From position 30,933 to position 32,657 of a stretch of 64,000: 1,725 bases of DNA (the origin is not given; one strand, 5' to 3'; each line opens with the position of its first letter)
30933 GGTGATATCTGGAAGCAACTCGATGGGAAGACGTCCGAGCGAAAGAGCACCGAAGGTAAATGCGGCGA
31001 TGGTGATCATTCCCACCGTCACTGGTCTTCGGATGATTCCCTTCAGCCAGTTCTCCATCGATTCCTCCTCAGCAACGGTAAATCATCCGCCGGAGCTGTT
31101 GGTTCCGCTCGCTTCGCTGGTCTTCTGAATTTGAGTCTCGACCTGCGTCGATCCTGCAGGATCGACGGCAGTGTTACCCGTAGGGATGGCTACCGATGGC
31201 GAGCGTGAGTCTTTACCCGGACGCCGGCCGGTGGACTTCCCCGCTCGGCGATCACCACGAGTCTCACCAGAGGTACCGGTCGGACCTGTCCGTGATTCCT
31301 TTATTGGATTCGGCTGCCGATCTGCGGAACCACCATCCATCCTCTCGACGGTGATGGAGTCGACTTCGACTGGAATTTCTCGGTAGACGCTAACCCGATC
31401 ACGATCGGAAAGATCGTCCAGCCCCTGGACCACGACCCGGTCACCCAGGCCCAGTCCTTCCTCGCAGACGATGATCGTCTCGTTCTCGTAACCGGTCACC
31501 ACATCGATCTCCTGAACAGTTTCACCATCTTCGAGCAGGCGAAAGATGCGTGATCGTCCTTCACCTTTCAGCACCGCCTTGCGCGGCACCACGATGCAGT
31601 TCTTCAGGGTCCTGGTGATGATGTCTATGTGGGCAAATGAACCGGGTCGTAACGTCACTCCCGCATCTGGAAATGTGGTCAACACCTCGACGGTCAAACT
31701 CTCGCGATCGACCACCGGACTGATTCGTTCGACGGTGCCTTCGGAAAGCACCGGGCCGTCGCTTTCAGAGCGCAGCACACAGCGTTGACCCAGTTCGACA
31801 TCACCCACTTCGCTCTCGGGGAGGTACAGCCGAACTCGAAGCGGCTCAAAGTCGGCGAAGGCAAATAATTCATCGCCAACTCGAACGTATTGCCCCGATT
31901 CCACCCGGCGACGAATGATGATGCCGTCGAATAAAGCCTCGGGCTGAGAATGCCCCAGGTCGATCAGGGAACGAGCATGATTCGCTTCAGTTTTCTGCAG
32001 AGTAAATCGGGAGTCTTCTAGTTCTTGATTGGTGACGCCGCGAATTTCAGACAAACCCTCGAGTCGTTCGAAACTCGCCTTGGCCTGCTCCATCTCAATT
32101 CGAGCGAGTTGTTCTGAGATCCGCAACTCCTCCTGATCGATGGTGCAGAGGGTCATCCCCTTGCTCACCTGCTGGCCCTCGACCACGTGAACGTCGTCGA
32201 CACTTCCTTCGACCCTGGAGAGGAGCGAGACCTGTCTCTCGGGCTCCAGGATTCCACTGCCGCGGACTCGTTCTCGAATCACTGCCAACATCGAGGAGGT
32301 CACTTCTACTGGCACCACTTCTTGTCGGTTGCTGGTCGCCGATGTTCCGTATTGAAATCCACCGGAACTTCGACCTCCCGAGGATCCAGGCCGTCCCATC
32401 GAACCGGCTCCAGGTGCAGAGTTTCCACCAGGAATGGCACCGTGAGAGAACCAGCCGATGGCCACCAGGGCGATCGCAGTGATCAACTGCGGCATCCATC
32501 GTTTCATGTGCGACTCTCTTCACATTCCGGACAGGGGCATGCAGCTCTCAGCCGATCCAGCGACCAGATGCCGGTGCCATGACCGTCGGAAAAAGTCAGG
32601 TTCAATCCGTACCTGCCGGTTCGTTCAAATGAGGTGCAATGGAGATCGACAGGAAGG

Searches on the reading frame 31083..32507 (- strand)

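Call 6: search_protein_families(library=pfam, proteins=[window:31083-32507:-], max_evalue=0.01)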
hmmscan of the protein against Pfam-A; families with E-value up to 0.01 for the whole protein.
window:31083-32507:- (474 aa): 4 families
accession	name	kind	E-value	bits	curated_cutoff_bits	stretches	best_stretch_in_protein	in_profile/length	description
PF16576.10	HlyD_D23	-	1.8e-21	76.9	30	1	90-292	17-214/214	Barrel-sandwich domain of CusB or HlyD membrane-fusion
PF13437.12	HlyD_3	-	5.5e-16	59.7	22.2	1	191-289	4-106/106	HlyD family secretion protein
PF13533.13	Biotin_lipoyl_2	-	1e-06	28.9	29.8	1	97-124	5-32/32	Biotin-lipoyl like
PF00364.28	Biotin_lipoyl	-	0.0059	16.9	22.1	0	94-123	44-73/73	Biotin-requiring enzyme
